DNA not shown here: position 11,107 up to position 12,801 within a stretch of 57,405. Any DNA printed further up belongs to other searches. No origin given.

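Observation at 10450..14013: Bacterial operon pairing a corrinoid protein with a non-pyrrolysine MtmB-family methyltransferase, a Pro1 tautomerase and an aminotransferase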

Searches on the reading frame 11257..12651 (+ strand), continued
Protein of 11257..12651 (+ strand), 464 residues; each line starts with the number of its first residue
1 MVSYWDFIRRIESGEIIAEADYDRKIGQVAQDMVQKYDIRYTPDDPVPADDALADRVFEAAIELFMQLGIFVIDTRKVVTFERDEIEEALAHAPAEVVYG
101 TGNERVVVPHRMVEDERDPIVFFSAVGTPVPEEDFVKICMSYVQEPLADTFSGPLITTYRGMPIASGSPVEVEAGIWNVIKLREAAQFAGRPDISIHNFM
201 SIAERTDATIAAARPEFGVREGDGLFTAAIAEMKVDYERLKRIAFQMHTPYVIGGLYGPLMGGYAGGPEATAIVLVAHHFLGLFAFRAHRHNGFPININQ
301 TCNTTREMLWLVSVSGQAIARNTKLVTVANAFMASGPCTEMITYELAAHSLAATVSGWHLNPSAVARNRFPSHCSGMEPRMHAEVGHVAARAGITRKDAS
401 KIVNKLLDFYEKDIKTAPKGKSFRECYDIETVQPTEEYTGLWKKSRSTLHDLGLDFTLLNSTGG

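Call 38: find_related_loci(query=A1, collection=metagenome_contigs, flank=10000)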
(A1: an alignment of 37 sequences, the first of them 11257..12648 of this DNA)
Query A1 (464 aa) in metagenome_contigs; peptide patterns used: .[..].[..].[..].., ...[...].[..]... (x = any residue, [..] = any of these).
504 stretches matched a pattern; 194 encode a relative of the query (tblastn E <= 1e-3); the best 80 are kept; 79 distinct loci.
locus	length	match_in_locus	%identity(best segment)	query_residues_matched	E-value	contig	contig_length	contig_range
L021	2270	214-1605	100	1-464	0e+0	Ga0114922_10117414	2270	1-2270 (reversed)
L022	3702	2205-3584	93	1-460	0e+0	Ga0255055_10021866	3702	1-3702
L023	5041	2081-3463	89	1-461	0e+0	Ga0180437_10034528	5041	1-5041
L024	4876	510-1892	89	1-461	0e+0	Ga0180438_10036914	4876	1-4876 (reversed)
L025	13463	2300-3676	82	1-459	0e+0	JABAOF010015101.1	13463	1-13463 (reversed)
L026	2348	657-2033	83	1-459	0e+0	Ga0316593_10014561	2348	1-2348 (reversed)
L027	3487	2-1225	93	53-460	0e+0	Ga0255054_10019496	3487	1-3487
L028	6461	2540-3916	81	1-459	0e+0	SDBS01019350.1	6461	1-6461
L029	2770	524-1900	80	1-459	0e+0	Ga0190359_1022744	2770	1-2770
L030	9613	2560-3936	79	1-459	0e+0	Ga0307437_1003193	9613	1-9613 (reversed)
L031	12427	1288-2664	79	1-459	0e+0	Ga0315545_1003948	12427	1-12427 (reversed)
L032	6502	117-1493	80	1-459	0e+0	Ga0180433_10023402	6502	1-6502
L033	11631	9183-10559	79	2-460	0e+0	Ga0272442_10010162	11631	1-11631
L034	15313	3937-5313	79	2-460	0e+0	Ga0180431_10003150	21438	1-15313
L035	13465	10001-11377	79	2-460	0e+0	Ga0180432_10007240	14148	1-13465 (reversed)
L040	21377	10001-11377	79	1-459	0e+0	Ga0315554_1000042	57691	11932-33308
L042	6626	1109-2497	67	1-463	0e+0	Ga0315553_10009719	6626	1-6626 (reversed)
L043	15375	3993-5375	67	1-461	0e+0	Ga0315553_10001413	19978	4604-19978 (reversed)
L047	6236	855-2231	63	3-458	0e+0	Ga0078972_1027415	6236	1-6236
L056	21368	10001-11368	60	3-455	0e+0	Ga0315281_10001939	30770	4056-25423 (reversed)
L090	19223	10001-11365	53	1-455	3e-170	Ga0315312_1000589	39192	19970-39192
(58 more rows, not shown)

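Call 40: list_cluster_members(proteins=[P0073, P0070, P0063, P0061, P0034, P0089, P0017, P0038, P0106, P0018])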
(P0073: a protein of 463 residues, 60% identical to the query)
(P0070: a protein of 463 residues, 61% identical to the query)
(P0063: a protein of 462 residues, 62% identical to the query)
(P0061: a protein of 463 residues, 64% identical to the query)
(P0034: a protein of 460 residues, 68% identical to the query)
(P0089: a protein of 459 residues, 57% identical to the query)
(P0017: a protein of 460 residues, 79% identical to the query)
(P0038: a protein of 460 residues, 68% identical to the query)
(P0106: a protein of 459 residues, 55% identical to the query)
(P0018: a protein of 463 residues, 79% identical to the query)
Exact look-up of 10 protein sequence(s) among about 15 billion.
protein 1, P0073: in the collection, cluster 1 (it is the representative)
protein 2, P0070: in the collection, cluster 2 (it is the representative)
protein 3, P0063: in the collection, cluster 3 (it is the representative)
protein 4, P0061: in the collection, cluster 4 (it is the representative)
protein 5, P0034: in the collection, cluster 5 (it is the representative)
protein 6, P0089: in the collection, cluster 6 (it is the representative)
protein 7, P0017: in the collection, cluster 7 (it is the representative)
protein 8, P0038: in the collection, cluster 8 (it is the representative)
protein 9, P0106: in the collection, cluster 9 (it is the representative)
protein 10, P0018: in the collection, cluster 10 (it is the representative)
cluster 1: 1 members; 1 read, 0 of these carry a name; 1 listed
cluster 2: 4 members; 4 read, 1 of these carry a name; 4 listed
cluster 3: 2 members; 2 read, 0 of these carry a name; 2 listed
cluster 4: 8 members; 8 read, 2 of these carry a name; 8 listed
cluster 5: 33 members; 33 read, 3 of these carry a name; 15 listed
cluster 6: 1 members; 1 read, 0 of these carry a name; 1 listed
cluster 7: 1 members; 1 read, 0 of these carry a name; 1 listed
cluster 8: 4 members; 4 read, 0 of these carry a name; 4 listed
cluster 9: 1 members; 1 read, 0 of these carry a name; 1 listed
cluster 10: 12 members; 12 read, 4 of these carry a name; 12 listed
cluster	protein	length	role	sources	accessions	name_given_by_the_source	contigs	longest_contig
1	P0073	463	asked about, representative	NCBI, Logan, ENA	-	-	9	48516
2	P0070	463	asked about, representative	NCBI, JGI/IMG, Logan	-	methylamine--corrinoid protein Co-methyltransferase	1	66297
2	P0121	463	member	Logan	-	-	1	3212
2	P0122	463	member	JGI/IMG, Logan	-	-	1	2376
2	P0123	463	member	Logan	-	-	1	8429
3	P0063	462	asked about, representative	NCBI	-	-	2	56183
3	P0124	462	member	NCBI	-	-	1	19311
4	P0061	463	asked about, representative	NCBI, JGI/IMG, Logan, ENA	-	-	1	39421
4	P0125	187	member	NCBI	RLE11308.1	hypothetical protein DRJ04_08295, partial [Candidatus Aerophobetes bacterium]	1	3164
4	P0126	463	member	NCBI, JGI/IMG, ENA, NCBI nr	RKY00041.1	MAG: hypothetical protein DRP54_06150 [Spirochaetes bacterium] | MAG: hypothetical protein DRP54_06150 [Spirochaetota bacterium]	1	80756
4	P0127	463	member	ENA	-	-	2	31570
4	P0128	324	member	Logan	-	-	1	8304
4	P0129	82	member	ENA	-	-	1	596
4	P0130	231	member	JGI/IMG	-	-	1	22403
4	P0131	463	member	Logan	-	-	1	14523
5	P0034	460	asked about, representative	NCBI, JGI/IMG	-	-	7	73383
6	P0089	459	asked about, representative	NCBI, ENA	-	-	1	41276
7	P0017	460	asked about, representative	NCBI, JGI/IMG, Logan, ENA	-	-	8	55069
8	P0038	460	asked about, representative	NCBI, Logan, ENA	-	-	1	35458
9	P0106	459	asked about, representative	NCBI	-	-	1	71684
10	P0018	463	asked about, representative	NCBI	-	-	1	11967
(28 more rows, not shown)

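Call 53: search_protein_representatives(protein=window:11257-12648:+)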
Query: 464 residues. Proteins with E-value up to 0.001 (for the whole library): 1007; up to 1e-10: 588; up to 1e-30: 222. The best 150 are listed.
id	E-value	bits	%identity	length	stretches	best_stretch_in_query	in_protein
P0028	2.1e-243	824.3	77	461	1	1-459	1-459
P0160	6.6e-125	433.7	44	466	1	2-459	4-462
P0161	5.0e-124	430.8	72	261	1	200-459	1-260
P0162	4.0e-119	414.6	43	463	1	1-460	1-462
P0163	2.7e-116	405.3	43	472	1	3-454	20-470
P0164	1.6e-114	399.5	43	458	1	8-457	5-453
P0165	5.9e-92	325.1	37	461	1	4-456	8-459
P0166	2.2e-91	323.2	36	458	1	1-457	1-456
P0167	3.2e-89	316.1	39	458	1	2-456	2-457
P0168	3.5e-86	306.1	38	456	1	2-455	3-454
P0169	2.1e-84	300.2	36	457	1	3-456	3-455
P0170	2.6e-82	293.3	35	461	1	5-456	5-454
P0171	4.2e-82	292.6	36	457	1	4-458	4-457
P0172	7.5e-82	291.8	38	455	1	1-444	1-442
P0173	3.2e-81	289.7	35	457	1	1-456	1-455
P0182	1.0e-76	274.9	36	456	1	1-454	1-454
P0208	6.8e-66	239.2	34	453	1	9-456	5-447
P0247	4.7e-55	203.5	31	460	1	14-451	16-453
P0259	2.0e-52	194.8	32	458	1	26-455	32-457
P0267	2.7e-51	191.1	30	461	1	7-456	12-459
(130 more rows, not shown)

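Call 55: predict_structure(alignment_id=A1)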
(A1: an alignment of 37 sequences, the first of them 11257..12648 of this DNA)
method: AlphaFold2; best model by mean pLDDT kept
length: 464 residues; sequences in the alignment: 37
mean_pLDDT: 91.4   pTM: 0.92
mean pLDDT of the five models: 91.4, 90.3, 88.3, 85.8, 71.3
residues with pLDDT >= 90: 379; 70-90: 58; 50-70: 20; < 50: 7
segments of 3 or more residues with pLDDT < 50: 298-300, 462-464
pLDDT, mean of each block of 10 residues (from residue 1): 86 92 91 96 95 98 96 95 96 95 95 98 88 95 95 93 91 96 97 95 88 95 90 89 93 83 70 93 94 65 80 96 95 89 95 97 72 93 97 98 97 89 95 97 97 94 40
secondary structure, 60 per line:
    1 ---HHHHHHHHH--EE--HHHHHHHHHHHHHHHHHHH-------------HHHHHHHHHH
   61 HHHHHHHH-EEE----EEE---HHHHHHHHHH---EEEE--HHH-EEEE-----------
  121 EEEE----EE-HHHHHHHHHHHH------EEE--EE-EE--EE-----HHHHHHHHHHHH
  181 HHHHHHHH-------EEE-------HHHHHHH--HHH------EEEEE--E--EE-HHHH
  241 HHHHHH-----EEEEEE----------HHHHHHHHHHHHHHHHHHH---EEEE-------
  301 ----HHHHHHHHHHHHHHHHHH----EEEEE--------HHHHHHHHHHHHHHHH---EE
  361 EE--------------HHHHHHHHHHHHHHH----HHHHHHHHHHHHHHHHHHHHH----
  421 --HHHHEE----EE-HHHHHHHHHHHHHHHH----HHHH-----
elements in order: H4-12 H19-37 H51-68 E70-72 E77-79 H83-92 E96-99 E106-109 E121-124 H132-143 E150-152 H169-188 E196-198 H206-212 E224-228 H237-246 E252-257 H268-286 E290-293 H305-322 E327-331 H340-355 E359-362 H377-391 H396-416 H423-426 H436-451 H456-459
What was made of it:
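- On MtmB family (PF05369): AF2 pLDDT 91.4 (call 55).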

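Call 56: find_encoding_contigs(protein=P0161, flank=3000, max_places=3)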
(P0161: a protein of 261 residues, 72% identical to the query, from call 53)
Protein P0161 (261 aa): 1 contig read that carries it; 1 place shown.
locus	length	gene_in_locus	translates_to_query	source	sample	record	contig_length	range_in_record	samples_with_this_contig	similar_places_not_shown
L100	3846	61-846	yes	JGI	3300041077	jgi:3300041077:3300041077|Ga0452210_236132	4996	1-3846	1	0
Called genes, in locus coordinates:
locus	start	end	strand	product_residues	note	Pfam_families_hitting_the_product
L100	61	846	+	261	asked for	PF05369:MtmB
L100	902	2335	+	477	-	PF06253:MTTB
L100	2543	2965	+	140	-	PF10042:DUF2278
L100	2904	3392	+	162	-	PF10042:DUF2278, PF00932:LTD (weak)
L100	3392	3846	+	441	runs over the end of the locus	PF00211:Guanylate_cyc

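Call 59: fold_search(model_id=the predicted structure, library=pdb)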
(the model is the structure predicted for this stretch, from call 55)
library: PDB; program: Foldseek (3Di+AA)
matches with E <= 10: 1127; with E <= 0.001: 27
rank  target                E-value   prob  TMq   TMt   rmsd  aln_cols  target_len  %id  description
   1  1nth                  1.4e-42  1.00  0.91  0.93   2.1       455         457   32  Crystal structure of the methanosarcina barkeri monomethylamine methyltransferase (MTMB) (released 2003-02-04)
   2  1l2q                  2.8e-42  1.00  0.91  0.93   2.1       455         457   32  Crystal Structure of the Methanosarcina barkeri Monomethylamine Methyltransferase (MtmB) (released 2002-06-05)
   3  1tv2                  6.2e-42  1.00  0.91  0.93   2.1       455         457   32  Crystal structure of the hydroxylamine MtmB complex (released 2004-10-19)
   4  7xcm_A                2.3e-09  1.00  0.47  0.44  15.7       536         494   12  Crystal structure of sulfite MttB structure at 3.2 A resolution (released 2023-01-18)
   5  7xcl_A                6.5e-09  1.00  0.51  0.48  15.2       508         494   11  Crystal structure of trimethylamine methyltransferase MttB from Methanosarcina barkeri at 2.5 A resolution (released 2023-01-18)
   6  7xcn_A                1.3e-08  1.00  0.47  0.45  15.7       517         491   12  Crystal structure of the MttB-MttC complex at 2.7 A resolution (released 2023-01-18)
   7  7xcl_C                8.4e-08  1.00  0.47  0.45  15.7       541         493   11  Crystal structure of trimethylamine methyltransferase MttB from Methanosarcina barkeri at 2.5 A resolution (released 2023-01-18)
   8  7xcm_C                3.2e-07  1.00  0.44  0.42  15.9       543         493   12  Crystal structure of sulfite MttB structure at 3.2 A resolution (released 2023-01-18)
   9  2qne_A                8.7e-07  1.00  0.48  0.47  13.8       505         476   15  Crystal structure of putative methyltransferase (ZP_00558420.1) from Desulfitobacterium hafniense Y51 at 2.30 A resolu (released 2007-08-14)
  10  9yce_B                9.7e-07  1.00  0.49  0.48  13.5       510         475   14  Active site of MtgB, a glycine betaine methyltransferase from the MttB superfamily (released 2026-03-11)
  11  4yyc                  4.1e-06  1.00  0.47  0.46  14.0       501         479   14  Crystal structure of trimethylamine methyltransferase from Sinorhizobium meliloti in complex with unknown ligand (released 2015-04-08)
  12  9yce_A                4.6e-06  1.00  0.48  0.47   9.8       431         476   15  Active site of MtgB, a glycine betaine methyltransferase from the MttB superfamily (released 2026-03-11)
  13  2qne_B                5.7e-06  1.00  0.46  0.45  16.1       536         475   15  Crystal structure of putative methyltransferase (ZP_00558420.1) from Desulfitobacterium hafniense Y51 at 2.30 A resolu (released 2007-08-14)
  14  9fzy_E                9.8e-05  0.99  0.27  0.34  11.3       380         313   11  Structure of carbon monoxide dehydrogenase/acetyl-CoA synthase (CODH/ACS) in complex with corrinoid iron-sulfur protei (released 2025-02-05)
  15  4cno_A                2.1e-04  1.00  0.37  0.62   6.1       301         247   12  Structure of the Salmonella typhi Type I dehydroquinase inhibited by a 3-dehydroquinic acid derivative (released 2014-10-08)
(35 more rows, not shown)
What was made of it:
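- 11257..12651 (+): MtmB-family substrate:corrinoid methyltransferase (MT1) with His197 in place of pyrrolysine. AF2 pLDDT 91.4, TM 0.91/0.93 to 1NTH (calls 55, 59).
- On MtmB family (PF05369): Foldseek against 1NTH: TM 0.91/0.93, rmsd 2.1 A (call 59).
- On MttB superfamily (COG5598/PF06253): TM 0.44-0.51 and 11-15% identity to MttB/MtgB structures (call 59).
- Closest known: MtmB, monomethylamine:corrinoid methyltransferase of Methanosarcina barkeri. Same: Same fold: TM 0.91-0.93, rmsd 2.1 A over 455 columns (call 59).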

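Call 61: list_cluster_members(proteins=[P0259, P0267, P0247, P0182, P0163, P0164, P0160, P0162, P0208, P0028])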
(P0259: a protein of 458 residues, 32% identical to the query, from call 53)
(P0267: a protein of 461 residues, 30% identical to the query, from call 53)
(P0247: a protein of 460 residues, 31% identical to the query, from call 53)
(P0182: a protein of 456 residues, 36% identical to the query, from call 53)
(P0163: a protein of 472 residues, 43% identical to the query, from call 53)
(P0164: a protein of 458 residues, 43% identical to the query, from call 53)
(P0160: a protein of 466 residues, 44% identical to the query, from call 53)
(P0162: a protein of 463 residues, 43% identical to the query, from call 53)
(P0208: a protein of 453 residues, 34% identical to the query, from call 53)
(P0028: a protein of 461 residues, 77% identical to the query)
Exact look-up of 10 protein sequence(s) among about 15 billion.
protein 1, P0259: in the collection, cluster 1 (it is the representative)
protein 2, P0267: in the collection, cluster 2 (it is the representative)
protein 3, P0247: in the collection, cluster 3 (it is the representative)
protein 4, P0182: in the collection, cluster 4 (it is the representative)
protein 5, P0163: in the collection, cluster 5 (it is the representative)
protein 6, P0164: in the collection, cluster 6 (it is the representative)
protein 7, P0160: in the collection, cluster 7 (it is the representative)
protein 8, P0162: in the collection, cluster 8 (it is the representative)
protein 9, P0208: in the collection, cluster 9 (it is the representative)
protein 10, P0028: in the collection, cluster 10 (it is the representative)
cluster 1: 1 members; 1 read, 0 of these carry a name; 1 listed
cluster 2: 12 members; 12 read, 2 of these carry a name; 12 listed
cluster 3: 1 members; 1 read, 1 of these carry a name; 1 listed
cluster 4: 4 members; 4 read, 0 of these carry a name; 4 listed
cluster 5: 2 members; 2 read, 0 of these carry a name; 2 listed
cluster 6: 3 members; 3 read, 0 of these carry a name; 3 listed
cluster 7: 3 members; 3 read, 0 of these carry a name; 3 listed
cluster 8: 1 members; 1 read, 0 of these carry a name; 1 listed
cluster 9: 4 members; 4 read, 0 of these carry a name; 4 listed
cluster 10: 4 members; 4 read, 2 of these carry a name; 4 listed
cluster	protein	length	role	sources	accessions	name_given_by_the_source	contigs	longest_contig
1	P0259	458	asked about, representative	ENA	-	-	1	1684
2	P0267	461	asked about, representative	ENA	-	-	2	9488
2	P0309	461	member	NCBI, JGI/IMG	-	methylamine--corrinoid protein Co-methyltransferase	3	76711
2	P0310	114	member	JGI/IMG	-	methylamine--corrinoid protein Co-methyltransferase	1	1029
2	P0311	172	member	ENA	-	-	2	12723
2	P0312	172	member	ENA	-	-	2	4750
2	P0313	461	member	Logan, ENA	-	-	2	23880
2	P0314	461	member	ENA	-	-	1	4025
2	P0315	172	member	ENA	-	-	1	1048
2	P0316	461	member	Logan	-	-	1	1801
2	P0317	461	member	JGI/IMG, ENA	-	-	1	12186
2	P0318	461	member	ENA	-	-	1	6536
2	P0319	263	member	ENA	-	-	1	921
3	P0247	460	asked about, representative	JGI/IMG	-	methylamine--corrinoid protein Co-methyltransferase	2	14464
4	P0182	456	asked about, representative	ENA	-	-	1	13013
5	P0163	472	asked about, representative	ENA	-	-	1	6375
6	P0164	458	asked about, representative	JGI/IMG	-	-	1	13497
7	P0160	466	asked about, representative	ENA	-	-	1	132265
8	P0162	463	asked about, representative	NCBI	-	-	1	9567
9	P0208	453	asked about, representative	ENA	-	-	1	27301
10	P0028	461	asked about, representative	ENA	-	-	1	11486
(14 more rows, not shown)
